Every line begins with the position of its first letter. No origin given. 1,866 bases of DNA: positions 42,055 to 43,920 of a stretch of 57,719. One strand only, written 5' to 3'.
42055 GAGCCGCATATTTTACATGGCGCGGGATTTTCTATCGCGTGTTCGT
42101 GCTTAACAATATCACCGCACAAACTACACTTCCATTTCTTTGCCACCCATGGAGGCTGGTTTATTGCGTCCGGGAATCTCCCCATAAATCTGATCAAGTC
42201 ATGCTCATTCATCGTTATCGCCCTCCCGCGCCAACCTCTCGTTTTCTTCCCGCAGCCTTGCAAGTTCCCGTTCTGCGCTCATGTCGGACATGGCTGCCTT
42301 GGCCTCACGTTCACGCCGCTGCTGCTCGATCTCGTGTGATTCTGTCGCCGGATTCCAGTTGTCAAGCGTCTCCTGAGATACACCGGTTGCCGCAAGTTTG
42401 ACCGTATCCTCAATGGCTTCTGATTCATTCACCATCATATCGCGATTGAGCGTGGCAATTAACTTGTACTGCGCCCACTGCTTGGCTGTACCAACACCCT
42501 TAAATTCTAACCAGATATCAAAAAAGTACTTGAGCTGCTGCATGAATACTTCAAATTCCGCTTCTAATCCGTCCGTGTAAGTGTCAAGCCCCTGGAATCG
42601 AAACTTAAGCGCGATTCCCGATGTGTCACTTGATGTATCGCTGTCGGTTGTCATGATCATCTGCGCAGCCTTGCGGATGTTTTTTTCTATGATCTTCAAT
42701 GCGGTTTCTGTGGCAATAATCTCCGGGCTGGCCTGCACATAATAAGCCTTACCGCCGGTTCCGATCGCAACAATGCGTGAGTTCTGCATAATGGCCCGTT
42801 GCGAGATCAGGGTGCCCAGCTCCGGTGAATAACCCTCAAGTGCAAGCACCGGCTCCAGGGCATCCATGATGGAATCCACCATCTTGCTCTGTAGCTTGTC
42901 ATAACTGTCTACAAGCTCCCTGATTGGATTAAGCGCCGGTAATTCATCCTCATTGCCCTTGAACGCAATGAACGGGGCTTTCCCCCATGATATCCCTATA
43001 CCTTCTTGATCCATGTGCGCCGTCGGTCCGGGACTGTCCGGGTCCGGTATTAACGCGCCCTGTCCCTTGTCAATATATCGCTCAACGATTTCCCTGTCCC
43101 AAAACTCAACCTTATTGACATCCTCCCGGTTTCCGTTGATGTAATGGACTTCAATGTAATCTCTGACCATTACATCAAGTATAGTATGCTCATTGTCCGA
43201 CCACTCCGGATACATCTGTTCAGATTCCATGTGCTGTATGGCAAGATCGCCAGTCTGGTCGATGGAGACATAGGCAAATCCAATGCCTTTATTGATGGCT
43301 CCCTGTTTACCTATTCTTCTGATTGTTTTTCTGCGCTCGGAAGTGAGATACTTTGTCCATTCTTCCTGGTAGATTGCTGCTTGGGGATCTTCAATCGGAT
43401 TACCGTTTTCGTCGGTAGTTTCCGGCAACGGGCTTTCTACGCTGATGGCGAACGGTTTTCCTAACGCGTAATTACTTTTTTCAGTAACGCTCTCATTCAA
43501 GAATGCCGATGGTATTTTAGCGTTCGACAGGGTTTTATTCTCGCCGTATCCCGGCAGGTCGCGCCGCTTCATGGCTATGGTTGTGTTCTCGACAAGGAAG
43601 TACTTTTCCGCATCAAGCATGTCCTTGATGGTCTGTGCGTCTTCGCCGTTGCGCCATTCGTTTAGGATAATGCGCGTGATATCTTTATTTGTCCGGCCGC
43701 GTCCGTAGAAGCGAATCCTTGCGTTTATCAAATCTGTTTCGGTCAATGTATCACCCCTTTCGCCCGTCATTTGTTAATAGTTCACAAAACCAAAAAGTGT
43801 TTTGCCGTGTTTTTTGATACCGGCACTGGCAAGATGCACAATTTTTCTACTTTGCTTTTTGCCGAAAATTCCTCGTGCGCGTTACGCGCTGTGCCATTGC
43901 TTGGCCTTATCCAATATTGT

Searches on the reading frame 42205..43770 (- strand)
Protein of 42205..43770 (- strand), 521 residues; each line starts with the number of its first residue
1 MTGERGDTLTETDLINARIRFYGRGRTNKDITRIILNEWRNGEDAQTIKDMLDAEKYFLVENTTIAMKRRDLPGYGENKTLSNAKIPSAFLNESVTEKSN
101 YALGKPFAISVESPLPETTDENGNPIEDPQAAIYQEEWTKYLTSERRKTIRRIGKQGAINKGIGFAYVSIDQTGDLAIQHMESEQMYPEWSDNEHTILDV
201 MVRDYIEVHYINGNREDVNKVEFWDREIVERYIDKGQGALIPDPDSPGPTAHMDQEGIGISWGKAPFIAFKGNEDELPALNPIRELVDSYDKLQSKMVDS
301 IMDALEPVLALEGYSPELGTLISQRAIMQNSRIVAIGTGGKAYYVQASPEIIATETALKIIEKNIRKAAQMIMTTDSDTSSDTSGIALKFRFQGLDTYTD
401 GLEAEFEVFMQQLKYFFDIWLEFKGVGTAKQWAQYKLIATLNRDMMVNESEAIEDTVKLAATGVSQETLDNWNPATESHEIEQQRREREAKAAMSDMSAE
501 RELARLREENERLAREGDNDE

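Call 49: search_dna_similar(query=window:42205-43770:-, collection=phages, mode=protein, max_evalue=1e-10, max_rows=12)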
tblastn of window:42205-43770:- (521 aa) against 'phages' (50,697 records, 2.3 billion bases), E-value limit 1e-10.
Records with a match: 141; places in all: 141; records where one place covers at least 80% of the query: 51.
Best place of each record, by identity: <60% 141.
By first word of the organism name: Staphylococcus 76; Bacillus 14; Brevibacillus 11; Streptococcus 11; Clostridium 9; Enterococcus 4; Bacteriophage 3; Clostridioides 3; Stenotrophomonas 3; Fusobacterium 2; and 5 more.
By host as written in the record: - 26; Staphylococcus aureus 20; Staphylococcus epidermidis 13; Brevibacillus laterosporus 11; Bacillus subtilis 8; Clostridium difficile 4; Enterococcus faecalis 4; Staphylococcus epidermidis NCC 100655 3; and 41 more.
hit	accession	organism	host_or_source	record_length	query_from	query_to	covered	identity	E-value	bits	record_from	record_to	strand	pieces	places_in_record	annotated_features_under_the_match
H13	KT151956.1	Brevibacillus phage Osiris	Brevibacillus laterosporus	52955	8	496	94%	28.9%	4e-43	170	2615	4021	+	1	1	putative portal protein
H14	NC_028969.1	Brevibacillus phage Osiris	Brevibacillus laterosporus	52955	8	496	94%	28.9%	4e-43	170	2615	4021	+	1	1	portal protein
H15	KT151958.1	Brevibacillus phage Powder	Brevibacillus laterosporus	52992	8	496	94%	28.9%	4e-43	170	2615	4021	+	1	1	putative portal protein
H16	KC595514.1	Brevibacillus phage Jimmer2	Brevibacillus laterosporus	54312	8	496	94%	28.9%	4e-43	170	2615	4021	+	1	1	portal protein, SPP1 family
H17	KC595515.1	Brevibacillus phage Jimmer1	Brevibacillus laterosporus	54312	8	496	94%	28.9%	4e-43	170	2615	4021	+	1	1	portal protein, SPP1 family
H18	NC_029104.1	Brevibacillus phage Jimmer1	Brevibacillus laterosporus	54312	8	496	94%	28.9%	4e-43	170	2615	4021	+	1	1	portal protein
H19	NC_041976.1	Brevibacillus phage Jimmer2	Brevibacillus laterosporus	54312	8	496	94%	28.9%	4e-43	170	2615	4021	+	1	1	portal protein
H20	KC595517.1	Brevibacillus phage Abouo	Brevibacillus laterosporus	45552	9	496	94%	28.7%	8e-43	169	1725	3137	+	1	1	portal protein, SPP1 family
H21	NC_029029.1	Brevibacillus phage Abouo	Brevibacillus laterosporus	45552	9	496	94%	28.7%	8e-43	169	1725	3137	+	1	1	portal protein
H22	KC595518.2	Brevibacillus phage Davies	Brevibacillus laterosporus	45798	9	496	94%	28.7%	8e-43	169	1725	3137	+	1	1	portal protein, SPP1 family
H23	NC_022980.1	Brevibacillus phage Davies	Brevibacillus laterosporus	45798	9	496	94%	28.7%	8e-43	169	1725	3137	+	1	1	portal protein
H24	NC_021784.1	Thermus phage phi OH2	-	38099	27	494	90%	27.4%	3e-33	140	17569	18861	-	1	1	portal protein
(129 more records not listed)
